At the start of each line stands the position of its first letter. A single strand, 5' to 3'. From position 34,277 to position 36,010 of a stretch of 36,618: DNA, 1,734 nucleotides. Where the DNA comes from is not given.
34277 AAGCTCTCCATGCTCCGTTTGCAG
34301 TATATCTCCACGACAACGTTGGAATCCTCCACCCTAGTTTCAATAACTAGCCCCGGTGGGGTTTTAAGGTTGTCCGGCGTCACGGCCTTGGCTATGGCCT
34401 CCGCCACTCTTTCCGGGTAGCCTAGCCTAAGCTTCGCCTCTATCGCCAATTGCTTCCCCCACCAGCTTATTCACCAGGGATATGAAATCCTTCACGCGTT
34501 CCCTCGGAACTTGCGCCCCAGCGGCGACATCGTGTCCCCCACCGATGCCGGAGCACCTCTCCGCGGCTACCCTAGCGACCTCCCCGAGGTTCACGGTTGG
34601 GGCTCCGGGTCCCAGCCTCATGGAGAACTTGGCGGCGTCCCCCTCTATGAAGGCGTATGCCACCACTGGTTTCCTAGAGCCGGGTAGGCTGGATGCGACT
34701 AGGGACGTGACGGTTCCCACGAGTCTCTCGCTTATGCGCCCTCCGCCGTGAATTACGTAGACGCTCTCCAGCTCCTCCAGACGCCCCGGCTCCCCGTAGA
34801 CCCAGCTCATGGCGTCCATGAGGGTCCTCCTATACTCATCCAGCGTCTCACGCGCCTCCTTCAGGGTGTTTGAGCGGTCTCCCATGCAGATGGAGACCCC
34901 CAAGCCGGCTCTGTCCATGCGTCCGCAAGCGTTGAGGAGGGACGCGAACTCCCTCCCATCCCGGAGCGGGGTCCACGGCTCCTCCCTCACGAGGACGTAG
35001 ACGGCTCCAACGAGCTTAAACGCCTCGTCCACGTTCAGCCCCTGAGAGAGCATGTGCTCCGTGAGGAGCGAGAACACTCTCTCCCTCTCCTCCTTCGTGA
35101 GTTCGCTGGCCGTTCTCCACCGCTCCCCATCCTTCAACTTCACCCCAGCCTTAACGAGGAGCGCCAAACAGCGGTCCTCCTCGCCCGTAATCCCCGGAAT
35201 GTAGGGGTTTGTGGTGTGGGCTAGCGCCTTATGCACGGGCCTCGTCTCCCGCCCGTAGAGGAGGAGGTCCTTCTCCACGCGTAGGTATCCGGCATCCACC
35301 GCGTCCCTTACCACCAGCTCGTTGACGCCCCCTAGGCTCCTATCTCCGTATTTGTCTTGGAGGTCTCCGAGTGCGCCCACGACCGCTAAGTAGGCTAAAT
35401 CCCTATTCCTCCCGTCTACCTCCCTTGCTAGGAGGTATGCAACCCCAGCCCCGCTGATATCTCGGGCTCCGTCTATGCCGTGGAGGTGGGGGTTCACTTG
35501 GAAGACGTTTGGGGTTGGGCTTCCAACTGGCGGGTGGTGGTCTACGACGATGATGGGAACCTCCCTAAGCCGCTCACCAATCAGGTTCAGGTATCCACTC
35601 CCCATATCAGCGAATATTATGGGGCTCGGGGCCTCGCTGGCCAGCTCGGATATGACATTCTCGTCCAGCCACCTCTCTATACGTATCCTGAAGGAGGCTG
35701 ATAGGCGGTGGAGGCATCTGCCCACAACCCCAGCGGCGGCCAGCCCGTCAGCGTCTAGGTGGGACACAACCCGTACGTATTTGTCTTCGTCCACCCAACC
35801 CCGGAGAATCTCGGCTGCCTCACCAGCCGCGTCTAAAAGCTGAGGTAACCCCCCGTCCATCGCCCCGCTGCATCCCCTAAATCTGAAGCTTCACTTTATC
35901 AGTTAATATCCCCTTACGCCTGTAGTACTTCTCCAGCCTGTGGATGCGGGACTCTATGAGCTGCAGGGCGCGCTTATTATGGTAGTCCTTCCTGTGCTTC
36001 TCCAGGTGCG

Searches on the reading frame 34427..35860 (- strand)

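Call 10: search_protein_families(library=pfam, proteins=[window:34427-35860:-], max_evalue=0.001)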
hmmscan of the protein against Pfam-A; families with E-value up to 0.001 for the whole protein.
window:34427-35860:- (477 aa): 3 families
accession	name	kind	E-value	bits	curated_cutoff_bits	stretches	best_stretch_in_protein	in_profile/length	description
PF21763.2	DHH_CID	-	4e-24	85.3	27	1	201-284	1-84/84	DHH-CID domain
PF02272.25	DHHA1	-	2.2e-11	44.6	25.9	1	396-468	30-101/102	DHHA1 domain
PF01368.27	DHH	-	7.5e-06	26.7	28.1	1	29-157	2-119/125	DHH family, N-terminal domain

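Call 79: search_protein_families(library=ncbifam, proteins=[window:34427-35860:-], max_evalue=0.001)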
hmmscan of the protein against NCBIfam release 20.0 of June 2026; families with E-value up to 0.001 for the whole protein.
window:34427-35860:- (477 aa): 6 families
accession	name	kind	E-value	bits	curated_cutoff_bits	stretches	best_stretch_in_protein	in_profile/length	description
NF053576.1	RecJ_archaeal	equivalog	1e-140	469.6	360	1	23-469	8-451/452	RecJ family nuclease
NF053575.1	GAN_nuclease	exception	2.7e-97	326.3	850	1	8-469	6-466/467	GINS-associated RecJ family nuclease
NF040701.1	RecJ_Meth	equivalog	3.5e-83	279.9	550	1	25-465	6-447/449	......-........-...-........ exonuclease RecJ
TIGR00644.1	recJ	equivalog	1.7e-22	79.4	396.9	2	6-149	34-185/546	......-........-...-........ exonuclease RecJ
NF008290.0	PRK11070.1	equivalog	1.1e-06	27.5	900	0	9-187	54-242/577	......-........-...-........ exonuclease RecJ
NF053577.1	HAN_nuclease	equivalog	5.9e-05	21.7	840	0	100-166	334-401/612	Hef-associated nuclease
